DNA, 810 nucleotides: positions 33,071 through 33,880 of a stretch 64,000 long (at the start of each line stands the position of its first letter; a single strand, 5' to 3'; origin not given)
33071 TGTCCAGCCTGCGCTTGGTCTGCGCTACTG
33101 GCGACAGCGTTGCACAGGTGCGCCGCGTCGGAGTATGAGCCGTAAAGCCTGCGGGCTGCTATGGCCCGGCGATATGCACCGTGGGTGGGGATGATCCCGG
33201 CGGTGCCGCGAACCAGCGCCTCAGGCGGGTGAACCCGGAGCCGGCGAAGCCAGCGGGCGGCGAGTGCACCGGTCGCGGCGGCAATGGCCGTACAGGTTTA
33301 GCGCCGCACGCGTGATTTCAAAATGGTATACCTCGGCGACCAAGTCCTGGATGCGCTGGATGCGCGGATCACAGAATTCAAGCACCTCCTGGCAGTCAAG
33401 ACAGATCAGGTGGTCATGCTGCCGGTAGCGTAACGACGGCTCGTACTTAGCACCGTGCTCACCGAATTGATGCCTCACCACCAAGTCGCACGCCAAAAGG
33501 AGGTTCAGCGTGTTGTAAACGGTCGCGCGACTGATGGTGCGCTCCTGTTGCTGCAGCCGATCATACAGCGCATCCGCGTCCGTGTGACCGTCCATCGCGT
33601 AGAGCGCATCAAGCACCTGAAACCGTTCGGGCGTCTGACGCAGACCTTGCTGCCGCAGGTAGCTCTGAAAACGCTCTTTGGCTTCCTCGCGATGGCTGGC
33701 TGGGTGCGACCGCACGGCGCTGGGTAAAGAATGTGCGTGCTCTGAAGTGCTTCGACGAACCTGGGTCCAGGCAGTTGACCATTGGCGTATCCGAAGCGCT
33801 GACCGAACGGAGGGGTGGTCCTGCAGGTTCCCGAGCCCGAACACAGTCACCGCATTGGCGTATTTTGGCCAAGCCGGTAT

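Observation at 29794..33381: About 3 kb of foreign-looking DNA inserted between two diverged copies of the fur 3' end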

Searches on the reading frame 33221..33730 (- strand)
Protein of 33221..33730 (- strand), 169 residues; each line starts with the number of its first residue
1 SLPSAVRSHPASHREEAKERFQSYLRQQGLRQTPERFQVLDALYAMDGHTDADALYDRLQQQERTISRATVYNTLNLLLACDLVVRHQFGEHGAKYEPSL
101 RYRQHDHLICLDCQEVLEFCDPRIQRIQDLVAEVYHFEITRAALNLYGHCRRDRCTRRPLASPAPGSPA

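Call 7: search_protein_families(library=pfam, proteins=[window:33221-33730:-], max_evalue=0.01)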
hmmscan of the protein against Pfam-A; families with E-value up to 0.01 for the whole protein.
window:33221-33730:- (169 aa): 1 family
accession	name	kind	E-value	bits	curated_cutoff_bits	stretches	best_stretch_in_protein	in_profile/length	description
PF01475.25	FUR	-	3.4e-29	101.9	23.1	1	28-147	2-121/121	Ferric uptake regulator family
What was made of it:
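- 33221..33715 (-): The complete fur gene (164 aa). PF01475 E 3e-29 (call 7).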

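Call 8: search_protein_families(library=ncbifam, proteins=[window:33221-33730:-], max_evalue=0.01)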
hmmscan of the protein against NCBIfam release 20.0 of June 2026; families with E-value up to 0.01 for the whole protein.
window:33221-33730:- (169 aa): 12 families
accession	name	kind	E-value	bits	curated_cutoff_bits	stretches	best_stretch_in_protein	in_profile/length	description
NF006999.0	PRK09462.1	equivalog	5.4e-27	94.2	146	1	24-158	7-141/148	ferric iron uptake transcriptional regulator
NF052545.1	TransRegPerRClab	equivalog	8.6e-22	77.6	180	1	21-152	4-133/138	transcriptional regulator PerR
NF051891.1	TransRegFurHelico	equivalog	3.8e-21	75.5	200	1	18-152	11-144/148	ferric iron uptake transcriptional regulator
NF051892.1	TransRegFurBacil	equivalog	1.4e-18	67.4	220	1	16-152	3-142/149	ferric iron uptake transcriptional regulator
NF047406.1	TransRegPerRTherm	equivalog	8.4e-10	39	200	1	31-154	5-126/130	manganese-dependent transcriptional regulator PerR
NF045677.1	FeRespRegIrr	equivalog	2.8e-09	37.1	170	1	23-124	2-102/127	Fur family transcriptional regulator Irr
NF045678.1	TransRegIrrA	equivalog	4.5e-09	36.3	150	1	18-123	6-110/138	iron response transcriptional regulator IrrA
NF008646.0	PRK11639.1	equivalog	1.2e-07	31.6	167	1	24-152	16-145/171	zinc uptake transcriptional repressor Zur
NF047462.1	FUR_perox_PerRA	exception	4.3e-05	24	200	1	17-89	4-76/142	peroxide-responsive transcriptional repressor PerRA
NF047461.1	FUR_perox_PerRB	exception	0.00028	20.8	250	1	25-93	21-89/143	peroxide-responsive transcriptional repressor PerRB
NF053606.1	Sta1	subfamily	0.0051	16.9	80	1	37-105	23-84/100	Sta1 family transcriptional regulator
NF040939.2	trans_reg_lrs14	equivalog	0.01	15.9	90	0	37-105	24-86/103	Lrs14 family HTH-type transcriptional regulator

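Call 9: find_related_loci(query=window:33224-33715:-, collection=genome_contigs, flank=10000)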
Query window:33224-33715:- (164 aa) in genome_contigs; peptide patterns used: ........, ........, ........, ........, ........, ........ (x = any residue, [..] = any of these).
196 stretches matched a pattern; 53 encode a relative of the query (tblastn E <= 1e-3); 53 distinct loci.
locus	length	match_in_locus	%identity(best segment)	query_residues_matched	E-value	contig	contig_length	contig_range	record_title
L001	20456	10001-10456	77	4-153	2e-77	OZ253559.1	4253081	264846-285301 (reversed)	MAG: Rhodothermales bacterium isolate 7a99c234-90a3-4290-b700-cd5a0c5b5078 genome assembly, chromosome: 1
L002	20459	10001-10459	74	1-153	2e-74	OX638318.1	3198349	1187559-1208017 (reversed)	MAG: Rhodothermales bacterium isolate 55cba9af-49f2-4dbc-822e-66a085d3a702 genome assembly, chromosome: 1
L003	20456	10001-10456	78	4-153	7e-78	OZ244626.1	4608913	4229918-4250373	MAG: Rhodothermales bacterium isolate 21a8fb21-8f5d-45c2-8fc6-499dcaec216c genome assembly, chromosome: 1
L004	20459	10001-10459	66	10-162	7e-66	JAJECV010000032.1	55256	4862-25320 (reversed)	MAG: Rhodothermales bacterium isolate jk18xAbins.42 k141_672946, whole genome shotgun sequence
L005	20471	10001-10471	66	1-157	3e-66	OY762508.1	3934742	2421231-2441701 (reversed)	MAG: Rhodothermales bacterium isolate 68d32973-4033-4094-87ac-516b823d41a0 genome assembly, chromosome: 1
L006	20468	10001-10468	65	7-164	7e-66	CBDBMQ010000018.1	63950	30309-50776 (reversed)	MAG: Rhodothermales bacterium isolate 2f1e6004-1539-424d-a2a3-fdea80cd2d68 genome assembly, contig: contig_18, whole gen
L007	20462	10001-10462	65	9-162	1e-65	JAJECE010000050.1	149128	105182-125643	MAG: Rhodothermales bacterium isolate jk18x9bins.87 k141_273685, whole genome shotgun sequence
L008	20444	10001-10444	68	7-154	4e-66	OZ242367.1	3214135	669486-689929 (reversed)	MAG: Rhodothermales bacterium isolate 571183b6-2e0b-44cf-967d-8c50aa38ec23 genome assembly, chromosome: 1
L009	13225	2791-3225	70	9-153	4e-65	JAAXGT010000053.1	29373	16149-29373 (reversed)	MAG: Rhodothermales bacterium isolate Plut_88870 unfiltered_Plut_88870_genomic_contig_1020963, whole genome shotgun sequ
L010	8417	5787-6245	65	10-162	6e-65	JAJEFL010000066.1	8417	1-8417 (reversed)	MAG: Rhodothermales bacterium isolate p16x43bins.4 k141_1032562, whole genome shotgun sequence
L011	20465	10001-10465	64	7-163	1e-64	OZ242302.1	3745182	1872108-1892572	MAG: Rhodothermales bacterium isolate 073f09b9-7bb2-4d87-bfd8-7931eea96a09 genome assembly, chromosome: 1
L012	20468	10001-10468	62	7-162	2e-64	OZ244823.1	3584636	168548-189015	MAG: Rhodothermales bacterium isolate 9ce07578-5119-4228-8939-1a3e4132b483 genome assembly, chromosome: 1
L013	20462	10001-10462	64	1-154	2e-64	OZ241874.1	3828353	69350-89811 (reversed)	MAG: Rhodothermales bacterium isolate 4d6fa364-bf15-4492-bf93-c3371add2069 genome assembly, chromosome: 1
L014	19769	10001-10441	67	10-156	4e-64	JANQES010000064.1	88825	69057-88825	MAG: Rhodothermales bacterium isolate PL23a_bin.4 k99_4318859, whole genome shotgun sequence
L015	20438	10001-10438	68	9-154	7e-64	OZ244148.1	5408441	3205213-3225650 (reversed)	MAG: Rhodothermales bacterium isolate 74c7008a-8643-43fd-832e-2eb336472ec0 genome assembly, chromosome: 1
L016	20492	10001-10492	60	1-164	2e-63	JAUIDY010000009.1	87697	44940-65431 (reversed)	MAG: Rhodothermia bacterium isolate 8_bin.12 NODE_426_length_87697_cov_1.369442, whole genome shotgun sequence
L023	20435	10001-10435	64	9-153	3e-60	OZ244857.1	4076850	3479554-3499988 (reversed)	MAG: Rhodothermales bacterium isolate e2e955bd-55ea-4ae9-ac84-c634e8e550e8 genome assembly, chromosome: 1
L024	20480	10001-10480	56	1-162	2e-59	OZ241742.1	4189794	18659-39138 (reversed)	MAG: Rhodothermales bacterium isolate 6e813d85-8f61-4035-a4a2-b9e8d494f84d genome assembly, chromosome: 1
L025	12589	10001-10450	63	5-154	2e-59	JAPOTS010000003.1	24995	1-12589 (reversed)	MAG: Bacteroidetes bacterium isolate CAR3_bin_6 NODE_669_length_24995_cov_197.03, whole genome shotgun sequence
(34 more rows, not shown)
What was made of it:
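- Tried and rejected: The species-representative genomes gave at most 78% (call 9).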

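Call 14: find_homologous_proteins(query=window:33224-33715:-, max_evalue=1e-30)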
Query window:33224-33715:- (164 aa): 4135 proteins with E <= 1e-30 among 4402 candidates; the best 120 are listed.
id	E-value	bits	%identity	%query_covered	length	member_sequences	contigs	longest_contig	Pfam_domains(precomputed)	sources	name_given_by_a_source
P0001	2.9e-106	370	100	100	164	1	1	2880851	PF01475.26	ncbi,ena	-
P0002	4.2e-77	276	76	98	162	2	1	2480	PF01475.26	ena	-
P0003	2.9e-74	266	75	95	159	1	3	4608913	PF01475.26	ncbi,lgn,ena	-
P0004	4.9e-72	259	73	95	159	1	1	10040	PF01475.26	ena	-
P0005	3.1e-70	253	75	95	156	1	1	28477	PF01475.26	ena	-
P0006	3.9e-70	253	74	93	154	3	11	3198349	PF01475.26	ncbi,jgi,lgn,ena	-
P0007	1.1e-64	235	67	98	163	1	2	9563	PF01475.26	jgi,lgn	-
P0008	6.4e-63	230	72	88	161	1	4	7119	PF01475.26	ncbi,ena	-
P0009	2.4e-62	228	66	96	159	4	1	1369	PF01475.26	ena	-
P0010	7.8e-62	226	66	94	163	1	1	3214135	PF01475.26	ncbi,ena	-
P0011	8.2e-62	226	70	88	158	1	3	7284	PF01475.26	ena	-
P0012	3.8e-61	224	64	93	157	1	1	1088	PF01475.26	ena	-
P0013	6.5e-61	223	64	96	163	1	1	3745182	PF01475.26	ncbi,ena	-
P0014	1.3e-60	222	62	97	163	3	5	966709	PF01475.26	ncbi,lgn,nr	ncbi:MAG: transcriptional repressor [Bacteroidetes bacterium]|nr:transcriptional repressor [Rhodothe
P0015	1.9e-60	222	64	98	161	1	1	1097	PF01475.26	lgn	-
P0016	3.0e-60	221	65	90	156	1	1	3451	PF01475.26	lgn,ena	-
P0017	3.4e-60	221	67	91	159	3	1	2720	PF01475.26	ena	-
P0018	3.4e-60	221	67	90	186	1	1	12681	PF01475.26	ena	-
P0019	3.7e-60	221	63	93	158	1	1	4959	PF01475.26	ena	-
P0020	4.6e-60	220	69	89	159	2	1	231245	PF01475.26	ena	-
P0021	1.1e-59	219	62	95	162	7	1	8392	PF01475.26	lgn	-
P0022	1.7e-59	218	65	91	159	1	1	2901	PF01475.26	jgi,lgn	-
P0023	2.5e-59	218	63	96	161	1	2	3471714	PF01475.26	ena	-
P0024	3.4e-59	217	65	94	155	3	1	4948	PF01475.26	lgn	-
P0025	4.1e-59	217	68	84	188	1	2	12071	PF01475.26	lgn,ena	-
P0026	1.5e-58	215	61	95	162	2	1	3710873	PF01475.26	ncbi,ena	-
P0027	1.6e-58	215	62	96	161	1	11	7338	PF01475.26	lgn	-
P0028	3.9e-58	214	60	97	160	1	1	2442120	PF01475.26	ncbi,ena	-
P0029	4.6e-58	214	63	93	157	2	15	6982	PF01475.26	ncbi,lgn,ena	-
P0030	4.9e-58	214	61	95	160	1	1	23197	PF01475.26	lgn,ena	-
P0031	5.1e-58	214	64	93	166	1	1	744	PF01475.26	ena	-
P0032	1.1e-57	213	57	99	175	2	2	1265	PF01475.26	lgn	-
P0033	1.3e-57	212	61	96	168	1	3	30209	PF01475.26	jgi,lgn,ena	-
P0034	1.4e-57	212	63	91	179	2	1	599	PF01475.26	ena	-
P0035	1.4e-57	212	60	94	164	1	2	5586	PF01475.26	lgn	-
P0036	1.7e-57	212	62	93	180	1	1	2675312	PF01475.26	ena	-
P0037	1.9e-57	212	63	93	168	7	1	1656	PF01475.26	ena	-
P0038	1.9e-57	212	60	96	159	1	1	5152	PF01475.26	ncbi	-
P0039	2.0e-57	212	60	96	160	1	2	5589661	PF01475.26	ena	-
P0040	2.2e-57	212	60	94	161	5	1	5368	PF01475.26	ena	-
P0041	2.3e-57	212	62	94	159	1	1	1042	PF01475.26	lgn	-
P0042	2.3e-57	212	59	97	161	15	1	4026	PF01475.26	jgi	jgi:Fur family ferric uptake transcriptional regulator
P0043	2.4e-57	211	58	97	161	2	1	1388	PF01475.26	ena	-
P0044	2.5e-57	211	64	91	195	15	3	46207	PF01475.26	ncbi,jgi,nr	ncbi:MAG: Fur family transcriptional regulator [Bacteroidetes bacterium]|nr:Fur family transcription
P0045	3.7e-57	211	60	96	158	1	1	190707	PF01475.26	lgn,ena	-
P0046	5.2e-57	210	58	96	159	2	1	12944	PF01475.26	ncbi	-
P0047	5.2e-57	210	63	90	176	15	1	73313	PF01475.26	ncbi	-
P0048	5.8e-57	210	66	88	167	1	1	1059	PF01475.26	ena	-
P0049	7.0e-57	210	63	91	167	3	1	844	PF01475.26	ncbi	-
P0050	7.1e-57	210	63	93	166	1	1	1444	PF01475.26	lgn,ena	-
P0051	7.2e-57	210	61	93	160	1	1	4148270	PF01475.26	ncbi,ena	-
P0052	7.5e-57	210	63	90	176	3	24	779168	PF01475.26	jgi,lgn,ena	-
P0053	7.7e-57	210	60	95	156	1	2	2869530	PF01475.26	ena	-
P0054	9.1e-57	210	64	91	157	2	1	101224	PF01475.26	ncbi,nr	ncbi:MAG: Fur family transcriptional regulator [Bacteroidota bacterium]|nr:Fur family transcriptiona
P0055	9.5e-57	210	61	93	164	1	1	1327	PF01475.26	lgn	-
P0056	1.0e-56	209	57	100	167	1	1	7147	PF01475.26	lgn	-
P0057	1.1e-56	209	60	95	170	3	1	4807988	PF01475.26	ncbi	-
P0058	1.1e-56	209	57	99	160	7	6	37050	PF01475.26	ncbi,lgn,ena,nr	ncbi:MAG: transcriptional repressor [Bacteroidetes bacterium]|nr:transcriptional repressor [Bacteroi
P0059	1.2e-56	209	63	91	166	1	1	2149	PF01475.26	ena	-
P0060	1.3e-56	209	62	91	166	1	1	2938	PF01475.26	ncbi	-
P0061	1.3e-56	209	66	88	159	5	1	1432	PF01475.26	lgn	-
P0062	1.3e-56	209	56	96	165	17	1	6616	PF01475.26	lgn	-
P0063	1.3e-56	209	64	91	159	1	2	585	PF01475.26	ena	-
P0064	1.3e-56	209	59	96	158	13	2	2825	PF01475.26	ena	-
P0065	1.5e-56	209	60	94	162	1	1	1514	PF01475.26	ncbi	-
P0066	1.5e-56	209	60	97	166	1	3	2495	PF01475.26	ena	-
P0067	1.5e-56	209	62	91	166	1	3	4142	PF01475.26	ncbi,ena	-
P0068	1.6e-56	209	58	96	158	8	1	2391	PF01475.26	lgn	-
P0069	1.6e-56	209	60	94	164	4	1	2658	PF01475.26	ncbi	-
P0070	1.6e-56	209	62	91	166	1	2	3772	PF01475.26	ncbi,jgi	-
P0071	1.7e-56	209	59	95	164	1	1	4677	PF01475.26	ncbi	ncbi:MAG TPA: transcriptional repressor [Rhodothermales bacterium]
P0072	1.7e-56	209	59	100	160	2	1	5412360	PF01475.26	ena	-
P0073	1.8e-56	209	60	95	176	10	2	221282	PF01475.26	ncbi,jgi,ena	-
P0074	1.9e-56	209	59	96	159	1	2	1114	PF01475.26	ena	-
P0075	1.9e-56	209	58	97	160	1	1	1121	PF01475.26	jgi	jgi:Fur family ferric uptake transcriptional regulator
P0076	2.0e-56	208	59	97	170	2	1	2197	PF01475.26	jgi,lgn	-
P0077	2.3e-56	208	63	91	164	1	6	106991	PF01475.26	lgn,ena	-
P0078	2.3e-56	208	59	95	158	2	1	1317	PF01475.26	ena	-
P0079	2.5e-56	208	60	94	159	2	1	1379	PF01475.26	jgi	-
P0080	2.5e-56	208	62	96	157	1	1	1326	PF01475.26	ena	-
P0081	3.0e-56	208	63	91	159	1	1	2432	PF01475.26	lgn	-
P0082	3.1e-56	208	61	95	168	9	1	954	PF01475.26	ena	-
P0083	3.3e-56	208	60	95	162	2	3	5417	PF01475.26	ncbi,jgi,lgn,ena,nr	ncbi:MAG: transcriptional repressor [Bacteroidetes bacterium]|jgi:Fur family ferric uptake transcrip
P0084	3.4e-56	208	60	92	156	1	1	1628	PF01475.26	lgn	-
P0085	3.7e-56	208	57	98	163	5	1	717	PF01475.26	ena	-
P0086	4.6e-56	207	59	96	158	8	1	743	PF01475.26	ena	-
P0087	5.0e-56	207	63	88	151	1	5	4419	PF01475.26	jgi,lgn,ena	-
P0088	5.1e-56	207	58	98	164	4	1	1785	PF01475.26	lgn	-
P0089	5.3e-56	207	65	88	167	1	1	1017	PF01475.26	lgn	-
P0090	5.9e-56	207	63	91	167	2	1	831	PF01475.26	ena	-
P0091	6.0e-56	207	57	100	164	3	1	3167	PF01475.26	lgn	-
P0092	6.9e-56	207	59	91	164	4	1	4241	PF01475.26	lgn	-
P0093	7.5e-56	207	65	88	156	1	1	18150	PF01475.26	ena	-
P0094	7.5e-56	207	60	97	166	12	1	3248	PF01475.26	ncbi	-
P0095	8.1e-56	206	61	93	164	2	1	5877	PF01475.26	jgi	jgi:Fur family ferric uptake transcriptional regulator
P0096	8.7e-56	206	63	88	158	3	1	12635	PF01475.26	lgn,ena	-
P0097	9.3e-56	206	58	95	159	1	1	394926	PF01475.26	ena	-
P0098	9.4e-56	206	65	88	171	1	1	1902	PF01475.26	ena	-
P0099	9.5e-56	206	57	94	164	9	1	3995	PF01475.26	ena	-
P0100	9.6e-56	206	59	96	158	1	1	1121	PF01475.26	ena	-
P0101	9.7e-56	206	60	91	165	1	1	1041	PF01475.26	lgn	-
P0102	1.0e-55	206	63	91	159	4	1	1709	PF01475.26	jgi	-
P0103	1.1e-55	206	60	94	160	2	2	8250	PF01475.26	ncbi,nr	ncbi:MAG: Fur family transcriptional regulator [Bacteroidetes bacterium]|nr:Fur family transcription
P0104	1.2e-55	206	63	88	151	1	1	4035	PF01475.26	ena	-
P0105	1.2e-55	206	59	94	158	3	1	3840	PF01475.26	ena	-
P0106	1.2e-55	206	58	97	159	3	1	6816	PF01475.26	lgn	-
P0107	1.2e-55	206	58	97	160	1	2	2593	PF01475.26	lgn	-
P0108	1.3e-55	206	58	97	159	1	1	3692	PF01475.26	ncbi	-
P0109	1.3e-55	206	59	93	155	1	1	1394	PF01475.26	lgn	-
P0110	1.5e-55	206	62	91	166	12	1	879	PF01475.26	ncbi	-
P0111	1.5e-55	206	61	91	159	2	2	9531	PF01475.26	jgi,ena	-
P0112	1.5e-55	206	62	91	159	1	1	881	PF01475.26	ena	-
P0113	1.5e-55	206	62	91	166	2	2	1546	PF01475.26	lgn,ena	-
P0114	1.6e-55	206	62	91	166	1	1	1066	PF01475.26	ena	-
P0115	1.6e-55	206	62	91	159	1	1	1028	PF01475.26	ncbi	-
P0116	1.6e-55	206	56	99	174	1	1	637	PF01475.26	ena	-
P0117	1.7e-55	205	60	91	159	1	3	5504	PF01475.26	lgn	-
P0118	1.7e-55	205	56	96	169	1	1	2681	PF01475.26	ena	-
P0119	1.7e-55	205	63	88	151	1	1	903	PF01475.26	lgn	-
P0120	1.8e-55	205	60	94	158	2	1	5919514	PF01475.26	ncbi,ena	-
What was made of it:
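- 33221..33715 (-): It is identical to the called protein P0001 of a 2.88-Mb contig (call 14).
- The source appears to be a single 2.88-Mb metagenome-assembled contig (call 14).
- Tried and rejected: The Fur protein search gave the source itself at 100% and then 76% (call 14).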

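Call 50: find_related_loci(query=window:33224-33715:-, collection=viral_contigs, flank=10000)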
Query window:33224-33715:- (164 aa) in viral_contigs; peptide patterns used: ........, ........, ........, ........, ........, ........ (x = any residue, [..] = any of these).
15 stretches matched a pattern, but none encodes a relative of the query by tblastn (E <= 1e-3).
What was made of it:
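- No viral contig carries a fur relative (call 50).
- Tried and rejected: None (call 50).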

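Call 74: search_protein_families(library=pfam, proteins=[L004:11558-12736:-, L004:10886-11335:-, L007:10679-11329:-, L023:10719-11966:+, L023:11997-13178:+, L023:13200-14975:+, L025:10786-12054:-, L008:11754-12953:+, L016:10682-11116:+, L024:11068-13104:-], max_evalue=0.001)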
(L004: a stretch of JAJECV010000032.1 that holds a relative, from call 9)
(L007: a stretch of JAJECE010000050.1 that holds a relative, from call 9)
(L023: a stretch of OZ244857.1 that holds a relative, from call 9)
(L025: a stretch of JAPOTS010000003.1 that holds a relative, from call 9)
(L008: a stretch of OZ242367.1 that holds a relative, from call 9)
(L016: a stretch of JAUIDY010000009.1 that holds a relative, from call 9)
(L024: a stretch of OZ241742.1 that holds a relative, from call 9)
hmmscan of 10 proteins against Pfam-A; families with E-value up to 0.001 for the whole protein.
L004:11558-12736:- (392 aa): 0 families

L004:10886-11335:- (149 aa): 0 families

L007:10679-11329:- (216 aa): 0 families

L023:10719-11966:+ (415 aa): 1 family
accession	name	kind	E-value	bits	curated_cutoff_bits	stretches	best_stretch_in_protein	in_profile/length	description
PF00266.25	Aminotran_5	-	2.5e-80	270.7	21.5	1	18-380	1-369/371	Aminotransferase class-V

L023:11997-13178:+ (393 aa): 1 family
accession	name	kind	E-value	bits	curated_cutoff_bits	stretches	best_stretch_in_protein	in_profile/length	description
PF01507.26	PAPS_reduct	-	1.3e-07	32.2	22.5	1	46-275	3-173/175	Phosphoadenosine phosphosulfate reductase domain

L023:13200-14975:+ (591 aa): 2 families
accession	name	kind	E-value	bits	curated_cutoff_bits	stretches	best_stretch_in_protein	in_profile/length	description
PF07510.16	GmrSD_C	-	4.4e-24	85.4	23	1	450-581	4-137/138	GmrSD restriction endonucleases, C-terminal domain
PF03235.19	GmrSD_N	-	1.7e-23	84.2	33.2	1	14-224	2-198/199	GmrSD restriction endonuclease, N-terminal domain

L025:10786-12054:- (422 aa): 4 families
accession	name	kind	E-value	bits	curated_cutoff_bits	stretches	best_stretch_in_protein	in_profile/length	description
PF13635.12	DUF4143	-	8.2e-48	162.6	28.1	1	204-363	2-160/160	Domain of unknown function (DUF4143)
PF13173.12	AAA_14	-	7.7e-28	97.5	27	1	22-140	2-128/129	AAA domain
PF00004.35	AAA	-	0.00016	22.6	21.2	1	26-128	2-124/131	ATPase family associated with various cellular activities (AAA)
PF24883.2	NPHP3_N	-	0.00042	21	24.8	0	20-47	20-47/164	Nephrocystin 3, N-terminal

L008:11754-12953:+ (399 aa): 9 families
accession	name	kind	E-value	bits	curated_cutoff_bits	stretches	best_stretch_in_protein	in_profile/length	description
PF13191.12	AAA_16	-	3.6e-09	37.8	32.6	1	24-153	2-145/167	AAA ATPase domain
PF13401.12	AAA_22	-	9.1e-08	32.9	27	1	49-173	7-109/130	AAA domain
PF01637.24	ATPase_2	-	3.3e-06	27.5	33.2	1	41-173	14-141/225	ATPase domain predominantly from Archaea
PF25199.1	nSTAND_NTPase5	-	1.2e-05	25.6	34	1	35-99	29-88/145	Novel STAND NTPase 5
PF13173.12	AAA_14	-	1.7e-05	25.3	27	1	49-132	4-83/129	AAA domain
PF10236.15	DAP3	-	0.00012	21.9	23.1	1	35-83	11-60/311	Mitochondrial ribosomal death-associated protein 3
PF20720.3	nSTAND3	-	0.00019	21.6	27.2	1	49-86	19-57/155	Novel STAND NTPase 3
PF09848.15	SLFN-g3_helicase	-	0.0007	19.4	24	0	49-150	3-89/354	Schlafen group 3, DNA/RNA helicase domain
PF01695.23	IstB_IS21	-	0.00076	19.5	24.1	0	49-102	94-147/238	IstB-like ATP binding protein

L016:10682-11116:+ (144 aa): 2 families
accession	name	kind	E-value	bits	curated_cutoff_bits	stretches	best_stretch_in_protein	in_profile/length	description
PF04480.18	DUF559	-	8.8e-37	125.8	20.6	1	30-137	2-107/109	Protein of unknown function (DUF559)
PF18741.7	MTES_1575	-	5.5e-08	33.2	38.2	1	52-134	8-92/96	REase_MTES_1575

L024:11068-13104:- (678 aa): 3 families
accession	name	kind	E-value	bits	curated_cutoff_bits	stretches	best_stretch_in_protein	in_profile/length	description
PF07670.19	Gate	-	1.2e-33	116.1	29.6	2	270-364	2-103/104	Nucleoside recognition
PF02421.24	FeoB_N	-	1e-23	84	27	1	3-82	77-156/156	Ferrous iron transport protein B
PF07664.17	FeoB_C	-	1.1e-19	70.4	26.6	1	382-434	1-54/54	Ferrous iron transport protein B C terminus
